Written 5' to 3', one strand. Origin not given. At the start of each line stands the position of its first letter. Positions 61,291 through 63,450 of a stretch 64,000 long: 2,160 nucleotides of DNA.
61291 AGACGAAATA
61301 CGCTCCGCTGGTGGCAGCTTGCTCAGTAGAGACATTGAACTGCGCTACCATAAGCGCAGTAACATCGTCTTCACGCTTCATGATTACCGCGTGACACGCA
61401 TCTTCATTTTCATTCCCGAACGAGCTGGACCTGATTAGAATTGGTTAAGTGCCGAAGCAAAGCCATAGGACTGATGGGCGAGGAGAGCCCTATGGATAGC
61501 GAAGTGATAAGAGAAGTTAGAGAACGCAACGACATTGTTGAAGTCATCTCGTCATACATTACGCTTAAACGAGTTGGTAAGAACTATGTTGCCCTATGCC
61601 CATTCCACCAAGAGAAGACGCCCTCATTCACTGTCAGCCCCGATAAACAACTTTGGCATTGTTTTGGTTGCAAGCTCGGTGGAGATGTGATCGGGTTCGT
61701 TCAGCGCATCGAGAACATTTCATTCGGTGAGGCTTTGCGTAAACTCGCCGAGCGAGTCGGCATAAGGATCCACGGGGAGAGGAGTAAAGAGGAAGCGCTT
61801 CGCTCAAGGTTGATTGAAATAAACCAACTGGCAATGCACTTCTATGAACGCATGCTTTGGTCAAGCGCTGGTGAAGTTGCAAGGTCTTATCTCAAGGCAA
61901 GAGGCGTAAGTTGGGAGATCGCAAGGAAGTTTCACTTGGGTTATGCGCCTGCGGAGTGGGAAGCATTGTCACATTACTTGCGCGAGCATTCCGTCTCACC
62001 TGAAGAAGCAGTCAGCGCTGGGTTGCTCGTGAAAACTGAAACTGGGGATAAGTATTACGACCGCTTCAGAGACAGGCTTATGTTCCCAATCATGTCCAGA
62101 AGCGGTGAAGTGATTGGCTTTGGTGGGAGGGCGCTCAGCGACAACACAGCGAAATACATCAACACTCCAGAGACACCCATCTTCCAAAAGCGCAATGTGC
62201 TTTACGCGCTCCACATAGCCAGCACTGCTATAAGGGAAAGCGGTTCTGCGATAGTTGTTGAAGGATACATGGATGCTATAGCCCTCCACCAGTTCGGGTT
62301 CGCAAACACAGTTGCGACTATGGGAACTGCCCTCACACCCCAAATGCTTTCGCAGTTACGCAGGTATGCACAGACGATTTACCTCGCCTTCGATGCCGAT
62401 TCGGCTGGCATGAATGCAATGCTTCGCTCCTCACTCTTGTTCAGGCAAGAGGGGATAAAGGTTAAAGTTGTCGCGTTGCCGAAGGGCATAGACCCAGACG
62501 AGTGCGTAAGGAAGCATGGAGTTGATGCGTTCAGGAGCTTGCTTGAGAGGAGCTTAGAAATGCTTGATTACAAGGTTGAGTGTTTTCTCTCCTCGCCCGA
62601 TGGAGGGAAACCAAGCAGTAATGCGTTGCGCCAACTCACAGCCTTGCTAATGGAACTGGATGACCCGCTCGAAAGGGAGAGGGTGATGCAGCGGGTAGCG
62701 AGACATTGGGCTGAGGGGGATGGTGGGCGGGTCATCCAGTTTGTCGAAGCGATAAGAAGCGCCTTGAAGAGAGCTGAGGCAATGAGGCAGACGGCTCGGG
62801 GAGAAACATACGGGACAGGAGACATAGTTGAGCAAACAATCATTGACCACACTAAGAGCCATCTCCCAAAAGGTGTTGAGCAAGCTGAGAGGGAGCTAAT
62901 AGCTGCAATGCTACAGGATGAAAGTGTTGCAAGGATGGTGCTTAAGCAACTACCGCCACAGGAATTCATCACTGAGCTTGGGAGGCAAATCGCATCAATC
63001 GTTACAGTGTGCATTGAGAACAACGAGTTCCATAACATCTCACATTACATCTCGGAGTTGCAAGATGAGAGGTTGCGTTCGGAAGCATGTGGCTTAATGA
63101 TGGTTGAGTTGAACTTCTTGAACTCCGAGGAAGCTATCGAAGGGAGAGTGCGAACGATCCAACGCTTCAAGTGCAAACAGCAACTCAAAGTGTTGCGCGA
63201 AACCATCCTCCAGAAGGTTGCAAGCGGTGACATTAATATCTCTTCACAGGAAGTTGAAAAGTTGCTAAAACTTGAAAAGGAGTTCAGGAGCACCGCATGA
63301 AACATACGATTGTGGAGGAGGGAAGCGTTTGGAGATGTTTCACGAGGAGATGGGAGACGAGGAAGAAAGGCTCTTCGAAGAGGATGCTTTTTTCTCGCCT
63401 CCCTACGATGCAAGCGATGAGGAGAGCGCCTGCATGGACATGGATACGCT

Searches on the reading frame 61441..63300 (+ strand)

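Call 22: search_protein_families(library=pfam, proteins=[window:61441-63300:+], max_evalue=0.00001)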
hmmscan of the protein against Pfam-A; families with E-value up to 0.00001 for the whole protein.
window:61441-63300:+ (619 aa): 6 families
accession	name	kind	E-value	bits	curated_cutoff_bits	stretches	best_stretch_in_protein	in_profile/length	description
PF08275.17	DNAG_N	-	1.4e-42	145.2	26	1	134-260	1-127/128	DNA primase catalytic core, N-terminal domain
PF01807.25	Zn_ribbon_DnaG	-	3e-38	130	24.9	1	20-112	3-95/98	CHC2 zinc finger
PF13155.12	Toprim_2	-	2e-23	83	22.1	1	271-355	1-87/88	Toprim-like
PF13662.12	Toprim_4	-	2.6e-18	66.5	25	1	270-345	3-85/85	Toprim domain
PF01751.28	Toprim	-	1.3e-13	51.4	23.1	1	270-341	2-91/96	Toprim domain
PF13362.12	Toprim_3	-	5.7e-09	36.7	27.2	1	270-361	2-94/95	Toprim domain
